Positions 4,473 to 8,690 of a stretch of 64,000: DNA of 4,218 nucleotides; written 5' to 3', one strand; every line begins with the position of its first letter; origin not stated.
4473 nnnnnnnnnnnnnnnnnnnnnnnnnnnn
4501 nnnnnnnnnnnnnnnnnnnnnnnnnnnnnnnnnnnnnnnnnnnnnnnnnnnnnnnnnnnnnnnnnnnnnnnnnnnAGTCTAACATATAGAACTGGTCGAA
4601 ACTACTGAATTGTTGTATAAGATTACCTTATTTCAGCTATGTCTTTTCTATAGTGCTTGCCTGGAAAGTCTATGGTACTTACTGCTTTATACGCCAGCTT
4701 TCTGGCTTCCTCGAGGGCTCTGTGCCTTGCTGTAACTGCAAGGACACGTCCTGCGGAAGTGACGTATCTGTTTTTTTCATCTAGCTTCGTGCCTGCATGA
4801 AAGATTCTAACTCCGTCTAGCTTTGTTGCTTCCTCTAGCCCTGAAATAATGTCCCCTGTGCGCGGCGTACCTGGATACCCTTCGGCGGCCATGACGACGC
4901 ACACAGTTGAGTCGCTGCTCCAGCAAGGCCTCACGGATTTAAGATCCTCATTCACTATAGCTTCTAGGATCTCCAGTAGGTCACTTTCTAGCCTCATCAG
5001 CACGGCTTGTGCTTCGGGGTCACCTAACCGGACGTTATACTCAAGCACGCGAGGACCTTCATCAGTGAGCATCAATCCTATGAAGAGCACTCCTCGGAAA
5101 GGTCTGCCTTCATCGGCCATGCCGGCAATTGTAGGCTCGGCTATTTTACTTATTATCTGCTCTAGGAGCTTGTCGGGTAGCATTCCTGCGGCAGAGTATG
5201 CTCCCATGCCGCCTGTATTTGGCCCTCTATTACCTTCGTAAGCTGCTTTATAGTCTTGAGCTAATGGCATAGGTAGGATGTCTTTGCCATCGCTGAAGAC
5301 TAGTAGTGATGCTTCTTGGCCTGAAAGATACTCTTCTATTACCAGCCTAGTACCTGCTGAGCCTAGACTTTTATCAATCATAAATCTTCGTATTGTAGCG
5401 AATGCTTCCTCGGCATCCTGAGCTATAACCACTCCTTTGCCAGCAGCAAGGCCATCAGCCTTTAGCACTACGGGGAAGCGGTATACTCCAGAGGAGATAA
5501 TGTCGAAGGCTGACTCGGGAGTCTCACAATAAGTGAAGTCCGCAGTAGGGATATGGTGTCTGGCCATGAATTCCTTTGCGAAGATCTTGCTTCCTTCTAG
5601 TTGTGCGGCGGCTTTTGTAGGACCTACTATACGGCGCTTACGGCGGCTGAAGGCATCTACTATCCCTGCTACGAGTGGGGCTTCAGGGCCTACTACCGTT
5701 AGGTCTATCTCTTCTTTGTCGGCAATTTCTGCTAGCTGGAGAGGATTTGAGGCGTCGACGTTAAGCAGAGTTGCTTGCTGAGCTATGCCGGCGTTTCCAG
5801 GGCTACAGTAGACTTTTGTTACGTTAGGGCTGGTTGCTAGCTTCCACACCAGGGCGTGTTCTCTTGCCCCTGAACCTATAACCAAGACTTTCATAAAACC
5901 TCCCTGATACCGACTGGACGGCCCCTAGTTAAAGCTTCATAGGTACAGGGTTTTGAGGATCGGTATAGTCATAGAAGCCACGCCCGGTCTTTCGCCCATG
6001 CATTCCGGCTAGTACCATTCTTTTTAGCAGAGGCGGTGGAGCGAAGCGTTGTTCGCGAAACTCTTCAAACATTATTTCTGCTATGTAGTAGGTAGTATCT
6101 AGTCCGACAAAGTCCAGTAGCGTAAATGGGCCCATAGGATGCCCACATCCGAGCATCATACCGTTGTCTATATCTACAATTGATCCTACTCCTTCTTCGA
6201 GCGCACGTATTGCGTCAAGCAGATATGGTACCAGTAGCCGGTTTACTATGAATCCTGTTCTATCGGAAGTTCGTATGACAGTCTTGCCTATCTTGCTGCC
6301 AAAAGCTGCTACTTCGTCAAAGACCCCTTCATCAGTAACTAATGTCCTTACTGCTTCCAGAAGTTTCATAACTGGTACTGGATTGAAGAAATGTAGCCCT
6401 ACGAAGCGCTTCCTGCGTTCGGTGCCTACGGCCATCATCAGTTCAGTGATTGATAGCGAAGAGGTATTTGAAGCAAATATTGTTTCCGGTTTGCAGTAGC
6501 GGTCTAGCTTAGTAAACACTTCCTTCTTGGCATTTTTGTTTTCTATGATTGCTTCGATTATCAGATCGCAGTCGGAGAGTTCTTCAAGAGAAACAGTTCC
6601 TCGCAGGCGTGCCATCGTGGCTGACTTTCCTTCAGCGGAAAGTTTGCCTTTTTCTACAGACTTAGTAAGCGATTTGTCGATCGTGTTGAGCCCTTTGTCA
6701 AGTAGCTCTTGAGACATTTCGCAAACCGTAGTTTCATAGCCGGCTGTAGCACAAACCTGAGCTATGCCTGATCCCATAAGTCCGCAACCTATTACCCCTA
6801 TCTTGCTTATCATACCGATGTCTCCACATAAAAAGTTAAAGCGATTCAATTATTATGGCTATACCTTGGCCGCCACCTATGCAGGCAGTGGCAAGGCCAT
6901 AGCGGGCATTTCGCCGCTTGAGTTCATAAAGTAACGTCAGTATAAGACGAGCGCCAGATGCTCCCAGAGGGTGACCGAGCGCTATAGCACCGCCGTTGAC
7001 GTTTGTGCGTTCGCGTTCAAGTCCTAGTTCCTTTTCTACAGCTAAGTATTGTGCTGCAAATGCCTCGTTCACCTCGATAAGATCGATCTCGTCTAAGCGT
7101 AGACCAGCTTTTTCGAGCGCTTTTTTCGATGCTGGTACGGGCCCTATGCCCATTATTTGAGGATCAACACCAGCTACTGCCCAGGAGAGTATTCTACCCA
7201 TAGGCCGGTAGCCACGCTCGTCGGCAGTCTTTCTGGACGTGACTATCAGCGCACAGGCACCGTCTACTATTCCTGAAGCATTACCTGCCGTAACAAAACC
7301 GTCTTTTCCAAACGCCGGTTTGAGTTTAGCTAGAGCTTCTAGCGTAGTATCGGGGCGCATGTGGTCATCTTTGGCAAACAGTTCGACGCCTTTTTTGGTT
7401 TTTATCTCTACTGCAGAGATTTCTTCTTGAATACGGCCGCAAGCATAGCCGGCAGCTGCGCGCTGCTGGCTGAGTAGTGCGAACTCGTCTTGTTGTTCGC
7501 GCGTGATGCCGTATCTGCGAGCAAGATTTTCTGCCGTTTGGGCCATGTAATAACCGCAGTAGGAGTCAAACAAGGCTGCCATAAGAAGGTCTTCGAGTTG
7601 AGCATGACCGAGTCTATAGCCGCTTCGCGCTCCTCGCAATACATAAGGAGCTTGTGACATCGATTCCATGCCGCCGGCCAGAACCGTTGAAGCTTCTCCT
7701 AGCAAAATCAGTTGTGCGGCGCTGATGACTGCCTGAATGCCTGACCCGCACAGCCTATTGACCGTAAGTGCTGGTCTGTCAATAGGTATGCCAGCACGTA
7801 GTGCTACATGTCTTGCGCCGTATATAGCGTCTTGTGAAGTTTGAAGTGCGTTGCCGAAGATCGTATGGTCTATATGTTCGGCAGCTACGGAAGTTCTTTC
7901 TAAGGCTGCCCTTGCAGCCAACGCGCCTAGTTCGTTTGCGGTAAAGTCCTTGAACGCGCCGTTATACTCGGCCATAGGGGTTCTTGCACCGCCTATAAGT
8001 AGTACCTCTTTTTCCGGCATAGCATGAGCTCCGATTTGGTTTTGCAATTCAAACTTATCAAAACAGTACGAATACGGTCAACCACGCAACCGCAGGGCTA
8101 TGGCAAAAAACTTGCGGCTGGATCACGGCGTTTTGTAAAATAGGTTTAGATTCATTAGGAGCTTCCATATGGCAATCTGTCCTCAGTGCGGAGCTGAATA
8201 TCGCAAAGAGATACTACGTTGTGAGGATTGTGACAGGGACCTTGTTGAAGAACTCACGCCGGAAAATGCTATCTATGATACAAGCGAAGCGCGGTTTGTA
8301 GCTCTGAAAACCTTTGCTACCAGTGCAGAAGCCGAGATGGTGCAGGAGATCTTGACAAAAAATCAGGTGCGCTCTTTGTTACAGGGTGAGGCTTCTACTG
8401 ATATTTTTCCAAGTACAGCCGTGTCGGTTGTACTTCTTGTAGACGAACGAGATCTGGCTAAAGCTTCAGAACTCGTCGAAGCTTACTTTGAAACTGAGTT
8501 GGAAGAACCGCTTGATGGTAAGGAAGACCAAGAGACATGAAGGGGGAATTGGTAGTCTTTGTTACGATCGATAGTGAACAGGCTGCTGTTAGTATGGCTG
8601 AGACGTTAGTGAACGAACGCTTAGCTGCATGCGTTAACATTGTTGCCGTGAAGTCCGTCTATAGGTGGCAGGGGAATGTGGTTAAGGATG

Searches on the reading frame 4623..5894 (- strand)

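Call 52: search_protein_families(library=pfam, proteins=[window:4623-5894:-])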
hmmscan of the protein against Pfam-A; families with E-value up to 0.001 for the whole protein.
window:4623-5894:- (423 aa): 5 families
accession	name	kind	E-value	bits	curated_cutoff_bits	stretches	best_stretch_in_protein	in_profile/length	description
PF01071.24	GARS_A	-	8.3e-70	235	27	1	101-295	1-194/194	Phosphoribosylglycinamide synthetase, ATP-grasp (A) domain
PF02844.21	GARS_N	-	7.8e-38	129.7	29.5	1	1-100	1-100/100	Phosphoribosylglycinamide synthetase, N domain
PF02843.22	GARS_C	-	8.2e-31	106.6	34.8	1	330-421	1-91/92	Phosphoribosylglycinamide synthetase, C domain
PF02655.19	ATP-grasp_3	-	2.3e-05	25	23.2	1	141-290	33-157/160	ATP-grasp domain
PF08443.16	RimK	-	8.3e-05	22.7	21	1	103-170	4-71/188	RimK-like ATP-grasp domain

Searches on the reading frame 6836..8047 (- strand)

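Call 52: search_protein_families(library=pfam, proteins=[window:6836-8047:-])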
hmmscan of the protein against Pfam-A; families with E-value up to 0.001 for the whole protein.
window:6836-8047:- (403 aa): 4 families
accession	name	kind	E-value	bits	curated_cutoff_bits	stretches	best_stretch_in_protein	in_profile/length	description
PF00108.29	Thiolase_N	-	1e-83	281.2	26.4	1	15-272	1-259/260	Thiolase, N-terminal domain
PF02803.24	Thiolase_C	-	4.6e-53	178.5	27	1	281-401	2-122/123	Thiolase, C-terminal domain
PF00109.32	ketoacyl-synt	-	0.00027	21.1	20.8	0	92-132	166-206/252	Beta-ketoacyl synthase, N-terminal domain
PF22691.2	Thiolase_C_1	-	0.00063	19.9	28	0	306-343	23-60/144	Thiolase C-terminal domain-like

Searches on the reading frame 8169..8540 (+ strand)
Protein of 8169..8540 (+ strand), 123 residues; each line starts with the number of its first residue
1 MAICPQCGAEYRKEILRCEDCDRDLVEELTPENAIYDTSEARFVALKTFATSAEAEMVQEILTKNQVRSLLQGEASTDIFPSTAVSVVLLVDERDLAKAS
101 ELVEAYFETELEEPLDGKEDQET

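Call 52: search_protein_families(library=pfam, proteins=[window:8169-8540:+])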
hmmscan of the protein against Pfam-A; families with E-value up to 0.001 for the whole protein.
window:8169-8540:+ (123 aa): 1 family
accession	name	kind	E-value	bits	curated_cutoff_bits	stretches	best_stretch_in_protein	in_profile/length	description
PF09413.15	DUF2007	-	1.8e-05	25.2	25.7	1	49-105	7-64/66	Putative prokaryotic signal transducing protein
